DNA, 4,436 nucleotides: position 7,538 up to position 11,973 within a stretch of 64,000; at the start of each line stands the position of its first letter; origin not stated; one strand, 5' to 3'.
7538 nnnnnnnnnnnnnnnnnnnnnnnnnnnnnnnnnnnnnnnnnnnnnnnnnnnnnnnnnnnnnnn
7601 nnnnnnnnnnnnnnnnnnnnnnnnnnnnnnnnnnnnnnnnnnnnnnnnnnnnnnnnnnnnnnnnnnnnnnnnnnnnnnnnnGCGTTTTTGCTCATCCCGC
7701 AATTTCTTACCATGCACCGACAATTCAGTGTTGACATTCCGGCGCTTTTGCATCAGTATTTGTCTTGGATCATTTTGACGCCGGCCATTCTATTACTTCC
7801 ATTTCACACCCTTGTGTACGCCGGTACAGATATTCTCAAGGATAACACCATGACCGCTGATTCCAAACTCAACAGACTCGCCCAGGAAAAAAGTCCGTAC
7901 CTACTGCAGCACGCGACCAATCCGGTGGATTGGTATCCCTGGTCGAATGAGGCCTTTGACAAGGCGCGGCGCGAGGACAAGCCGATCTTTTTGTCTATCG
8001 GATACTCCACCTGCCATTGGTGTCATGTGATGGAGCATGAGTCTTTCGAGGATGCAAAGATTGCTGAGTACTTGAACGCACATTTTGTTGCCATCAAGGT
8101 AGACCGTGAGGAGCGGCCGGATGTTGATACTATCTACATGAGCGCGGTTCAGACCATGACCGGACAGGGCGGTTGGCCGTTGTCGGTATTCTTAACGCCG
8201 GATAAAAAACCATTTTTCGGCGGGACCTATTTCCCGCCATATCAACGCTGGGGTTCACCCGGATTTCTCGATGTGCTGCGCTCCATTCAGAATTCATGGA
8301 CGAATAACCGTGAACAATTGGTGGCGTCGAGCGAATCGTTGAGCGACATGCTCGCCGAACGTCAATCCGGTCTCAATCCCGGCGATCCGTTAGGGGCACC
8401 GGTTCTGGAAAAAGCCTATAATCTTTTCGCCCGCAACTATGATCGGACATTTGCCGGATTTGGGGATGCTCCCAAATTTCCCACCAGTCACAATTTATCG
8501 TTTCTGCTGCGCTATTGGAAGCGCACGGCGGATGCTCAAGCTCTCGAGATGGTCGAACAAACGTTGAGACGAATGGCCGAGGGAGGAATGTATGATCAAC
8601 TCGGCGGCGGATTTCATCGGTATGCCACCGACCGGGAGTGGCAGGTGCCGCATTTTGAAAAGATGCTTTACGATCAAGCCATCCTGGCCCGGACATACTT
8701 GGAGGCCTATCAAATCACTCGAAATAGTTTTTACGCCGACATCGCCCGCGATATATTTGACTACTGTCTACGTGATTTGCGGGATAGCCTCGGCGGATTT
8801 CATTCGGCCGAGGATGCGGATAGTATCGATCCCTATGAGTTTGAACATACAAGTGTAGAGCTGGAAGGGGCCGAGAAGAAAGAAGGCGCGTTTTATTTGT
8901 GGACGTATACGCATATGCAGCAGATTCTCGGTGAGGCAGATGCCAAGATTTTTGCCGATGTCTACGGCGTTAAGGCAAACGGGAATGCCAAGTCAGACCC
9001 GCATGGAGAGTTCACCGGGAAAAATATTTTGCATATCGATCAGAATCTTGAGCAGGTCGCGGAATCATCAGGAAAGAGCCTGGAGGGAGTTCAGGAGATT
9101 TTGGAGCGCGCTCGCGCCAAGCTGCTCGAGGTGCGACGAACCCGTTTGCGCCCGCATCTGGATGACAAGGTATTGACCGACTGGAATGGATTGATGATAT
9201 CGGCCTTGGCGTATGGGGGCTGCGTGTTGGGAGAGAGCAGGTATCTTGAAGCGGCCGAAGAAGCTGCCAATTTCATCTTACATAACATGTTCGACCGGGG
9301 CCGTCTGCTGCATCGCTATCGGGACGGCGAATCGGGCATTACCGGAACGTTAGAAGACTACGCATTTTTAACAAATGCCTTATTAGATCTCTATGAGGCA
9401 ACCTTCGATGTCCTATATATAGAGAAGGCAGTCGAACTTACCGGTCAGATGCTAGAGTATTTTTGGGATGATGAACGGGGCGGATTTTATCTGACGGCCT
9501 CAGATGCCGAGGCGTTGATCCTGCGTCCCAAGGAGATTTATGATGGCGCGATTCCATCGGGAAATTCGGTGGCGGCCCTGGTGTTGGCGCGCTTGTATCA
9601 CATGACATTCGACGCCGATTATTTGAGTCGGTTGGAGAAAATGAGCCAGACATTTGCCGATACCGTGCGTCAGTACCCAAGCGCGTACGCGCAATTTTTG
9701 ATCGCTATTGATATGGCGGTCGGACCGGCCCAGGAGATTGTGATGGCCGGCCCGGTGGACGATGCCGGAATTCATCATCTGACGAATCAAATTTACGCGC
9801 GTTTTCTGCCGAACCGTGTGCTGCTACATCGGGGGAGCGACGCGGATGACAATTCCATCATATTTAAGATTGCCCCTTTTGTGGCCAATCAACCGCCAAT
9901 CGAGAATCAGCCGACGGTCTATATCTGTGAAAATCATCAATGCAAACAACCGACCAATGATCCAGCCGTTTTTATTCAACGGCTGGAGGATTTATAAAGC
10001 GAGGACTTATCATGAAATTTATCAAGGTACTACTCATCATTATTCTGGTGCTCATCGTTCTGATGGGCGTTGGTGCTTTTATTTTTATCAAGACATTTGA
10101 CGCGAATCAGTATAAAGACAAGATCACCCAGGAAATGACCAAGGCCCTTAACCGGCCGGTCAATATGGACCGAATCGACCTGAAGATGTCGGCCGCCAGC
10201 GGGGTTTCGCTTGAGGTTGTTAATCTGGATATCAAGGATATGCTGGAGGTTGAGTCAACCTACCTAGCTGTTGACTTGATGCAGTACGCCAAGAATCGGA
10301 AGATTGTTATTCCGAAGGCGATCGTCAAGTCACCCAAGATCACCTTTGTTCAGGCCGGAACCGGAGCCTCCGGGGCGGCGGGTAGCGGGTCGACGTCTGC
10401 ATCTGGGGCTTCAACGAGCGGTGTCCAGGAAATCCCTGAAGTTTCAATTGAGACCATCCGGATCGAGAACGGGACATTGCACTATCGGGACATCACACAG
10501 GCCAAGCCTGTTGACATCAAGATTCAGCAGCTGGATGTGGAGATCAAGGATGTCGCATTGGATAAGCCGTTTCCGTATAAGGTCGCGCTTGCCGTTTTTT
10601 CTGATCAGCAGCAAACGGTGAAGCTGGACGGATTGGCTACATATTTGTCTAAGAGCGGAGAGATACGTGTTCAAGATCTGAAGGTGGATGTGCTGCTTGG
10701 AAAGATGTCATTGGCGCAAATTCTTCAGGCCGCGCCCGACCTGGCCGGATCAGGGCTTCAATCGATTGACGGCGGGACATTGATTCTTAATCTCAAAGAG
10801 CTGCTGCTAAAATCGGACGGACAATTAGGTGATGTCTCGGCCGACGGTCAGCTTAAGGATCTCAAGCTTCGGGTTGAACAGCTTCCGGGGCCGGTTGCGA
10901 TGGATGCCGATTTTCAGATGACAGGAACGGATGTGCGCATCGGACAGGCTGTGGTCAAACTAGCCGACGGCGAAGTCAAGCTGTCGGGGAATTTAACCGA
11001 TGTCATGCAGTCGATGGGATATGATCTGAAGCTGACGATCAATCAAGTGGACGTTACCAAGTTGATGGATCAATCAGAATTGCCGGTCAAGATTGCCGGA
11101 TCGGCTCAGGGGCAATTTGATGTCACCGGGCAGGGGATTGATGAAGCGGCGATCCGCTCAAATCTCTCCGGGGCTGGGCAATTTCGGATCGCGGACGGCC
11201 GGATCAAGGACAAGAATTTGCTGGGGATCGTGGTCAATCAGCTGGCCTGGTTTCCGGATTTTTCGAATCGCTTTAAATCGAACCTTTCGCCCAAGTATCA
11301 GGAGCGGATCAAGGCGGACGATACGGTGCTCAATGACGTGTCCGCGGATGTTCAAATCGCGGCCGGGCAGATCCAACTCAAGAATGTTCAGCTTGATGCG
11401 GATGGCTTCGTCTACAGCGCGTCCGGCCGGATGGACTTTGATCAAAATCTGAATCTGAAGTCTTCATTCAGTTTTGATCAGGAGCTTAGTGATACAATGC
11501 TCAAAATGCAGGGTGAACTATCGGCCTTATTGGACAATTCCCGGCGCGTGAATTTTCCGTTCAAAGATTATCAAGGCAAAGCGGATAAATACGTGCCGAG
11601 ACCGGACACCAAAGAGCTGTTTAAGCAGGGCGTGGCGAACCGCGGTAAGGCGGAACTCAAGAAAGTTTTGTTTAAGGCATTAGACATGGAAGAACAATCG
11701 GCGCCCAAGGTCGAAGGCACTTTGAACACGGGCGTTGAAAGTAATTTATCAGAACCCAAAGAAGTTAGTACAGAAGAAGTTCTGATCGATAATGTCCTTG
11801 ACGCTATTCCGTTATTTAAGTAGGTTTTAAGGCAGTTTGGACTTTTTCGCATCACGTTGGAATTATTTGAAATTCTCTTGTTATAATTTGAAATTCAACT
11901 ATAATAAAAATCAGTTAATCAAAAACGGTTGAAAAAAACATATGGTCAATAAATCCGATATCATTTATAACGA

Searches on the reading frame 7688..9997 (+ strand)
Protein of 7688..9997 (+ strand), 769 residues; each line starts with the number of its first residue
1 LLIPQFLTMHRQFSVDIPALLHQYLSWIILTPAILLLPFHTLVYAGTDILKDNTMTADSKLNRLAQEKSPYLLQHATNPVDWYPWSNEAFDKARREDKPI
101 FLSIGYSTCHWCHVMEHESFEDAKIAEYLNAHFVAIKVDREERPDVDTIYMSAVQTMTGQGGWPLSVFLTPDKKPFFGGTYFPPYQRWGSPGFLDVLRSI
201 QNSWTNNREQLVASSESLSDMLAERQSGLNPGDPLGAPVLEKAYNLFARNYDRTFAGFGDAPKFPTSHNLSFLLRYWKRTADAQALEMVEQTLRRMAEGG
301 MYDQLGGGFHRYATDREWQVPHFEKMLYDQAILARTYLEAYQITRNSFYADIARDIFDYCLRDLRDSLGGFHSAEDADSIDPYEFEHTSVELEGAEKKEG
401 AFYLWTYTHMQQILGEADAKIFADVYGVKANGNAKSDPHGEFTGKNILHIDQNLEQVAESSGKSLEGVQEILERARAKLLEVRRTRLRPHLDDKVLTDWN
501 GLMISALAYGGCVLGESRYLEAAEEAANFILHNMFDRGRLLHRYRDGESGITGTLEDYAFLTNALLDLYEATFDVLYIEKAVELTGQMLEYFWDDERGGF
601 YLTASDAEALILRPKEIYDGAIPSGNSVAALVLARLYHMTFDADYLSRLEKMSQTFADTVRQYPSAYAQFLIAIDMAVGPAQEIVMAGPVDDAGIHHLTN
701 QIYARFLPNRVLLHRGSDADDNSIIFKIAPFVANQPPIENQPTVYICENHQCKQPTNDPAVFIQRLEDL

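Call 5: search_protein_families(library=pfam, proteins=[window:7688-9997:+], max_evalue=0.01)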
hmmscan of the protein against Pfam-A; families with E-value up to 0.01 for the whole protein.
window:7688-9997:+ (769 aa): 4 families
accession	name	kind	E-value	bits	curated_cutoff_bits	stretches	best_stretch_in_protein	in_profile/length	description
PF03190.21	Thioredox_DsbH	-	1.4e-80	269.4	27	1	62-222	2-162/163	Protein of unknown function, DUF255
PF13899.12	Thioredoxin_7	-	1.7e-10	41.3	27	1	81-171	1-83/83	Thioredoxin-like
PF07221.17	GlcNAc_2-epim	-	9.9e-05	22.2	23.4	0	271-370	219-318/347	N-acylglucosamine 2-epimerase (GlcNAc 2-epimerase)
PF13098.12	Thioredoxin_2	-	0.00063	20.5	27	1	94-168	2-81/104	Thioredoxin-like domain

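Call 6: search_protein_families(library=ncbifam, proteins=[window:7688-9997:+], max_evalue=0.01)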
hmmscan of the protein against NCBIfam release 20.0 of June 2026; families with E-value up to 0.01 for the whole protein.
window:7688-9997:+ (769 aa): 3 families
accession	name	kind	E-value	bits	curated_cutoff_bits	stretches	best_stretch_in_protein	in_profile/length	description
NF045694.1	seleno_TsoB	exception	2.2e-07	29.3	805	1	78-143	455-520/572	rhodanese/DsbD fusion-like selenoprotein TsoB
NF043050.1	DisulfRedDsbH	equivalog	0.00015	21.9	190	1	73-142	36-105/166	disulfide reductase DsbH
NF041199.1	trx7_PDZ_seleno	equivalog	0.00037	19.5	300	1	81-147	2-69/390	Trx7/PDZ domain-containing (seleno)protein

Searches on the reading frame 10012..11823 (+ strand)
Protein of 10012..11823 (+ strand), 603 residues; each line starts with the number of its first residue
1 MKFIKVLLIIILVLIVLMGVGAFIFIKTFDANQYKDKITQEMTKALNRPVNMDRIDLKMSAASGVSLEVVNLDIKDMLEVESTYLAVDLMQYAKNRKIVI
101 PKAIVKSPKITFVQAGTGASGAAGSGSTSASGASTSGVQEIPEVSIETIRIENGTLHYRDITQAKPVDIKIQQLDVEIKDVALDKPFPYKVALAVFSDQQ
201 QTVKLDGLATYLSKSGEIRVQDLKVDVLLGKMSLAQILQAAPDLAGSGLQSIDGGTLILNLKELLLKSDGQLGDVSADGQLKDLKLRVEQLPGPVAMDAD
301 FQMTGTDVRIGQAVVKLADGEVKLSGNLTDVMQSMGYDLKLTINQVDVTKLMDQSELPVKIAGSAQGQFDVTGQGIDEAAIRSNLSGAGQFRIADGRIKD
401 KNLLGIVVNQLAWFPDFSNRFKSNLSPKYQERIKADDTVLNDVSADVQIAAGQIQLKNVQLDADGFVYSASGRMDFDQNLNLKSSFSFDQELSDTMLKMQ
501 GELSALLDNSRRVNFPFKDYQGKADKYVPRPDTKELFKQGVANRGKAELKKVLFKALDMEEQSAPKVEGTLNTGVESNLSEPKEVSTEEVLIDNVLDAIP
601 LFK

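Call 5: search_protein_families(library=pfam, proteins=[window:10012-11823:+], max_evalue=0.01)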
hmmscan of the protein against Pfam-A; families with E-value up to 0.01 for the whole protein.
window:10012-11823:+ (603 aa): 4 families
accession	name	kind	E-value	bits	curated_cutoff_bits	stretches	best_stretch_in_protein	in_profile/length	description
PF05170.20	AsmA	-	9.8e-21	74.6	29.8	2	297-457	460-605/607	AsmA family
PF13116.12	YhdP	-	4.5e-15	55.1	46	1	2-288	6-263/1224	YhdP protein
PF05359.17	DUF748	-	8.8e-13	47.6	50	1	5-319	16-309/1037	Domain of Unknown Function (DUF748)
PF01203.25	T2SSN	-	0.0037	17.8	29.6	0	273-398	70-208/211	Type II secretion system (T2SS), protein N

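Call 6: search_protein_families(library=ncbifam, proteins=[window:10012-11823:+], max_evalue=0.01)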
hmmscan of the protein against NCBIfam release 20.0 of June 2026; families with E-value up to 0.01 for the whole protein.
window:10012-11823:+ (603 aa): 2 families
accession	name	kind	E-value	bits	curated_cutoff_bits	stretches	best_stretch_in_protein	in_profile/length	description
NF008091.0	PRK10833.1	equivalog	3.2e-11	42.5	412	1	308-479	372-533/618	outer membrane assembly protein AsmA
TIGR04411.1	T2SS_GspN_Lepto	equivalog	0.00023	20.7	50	1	319-498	101-249/280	type II secretion system protein GspN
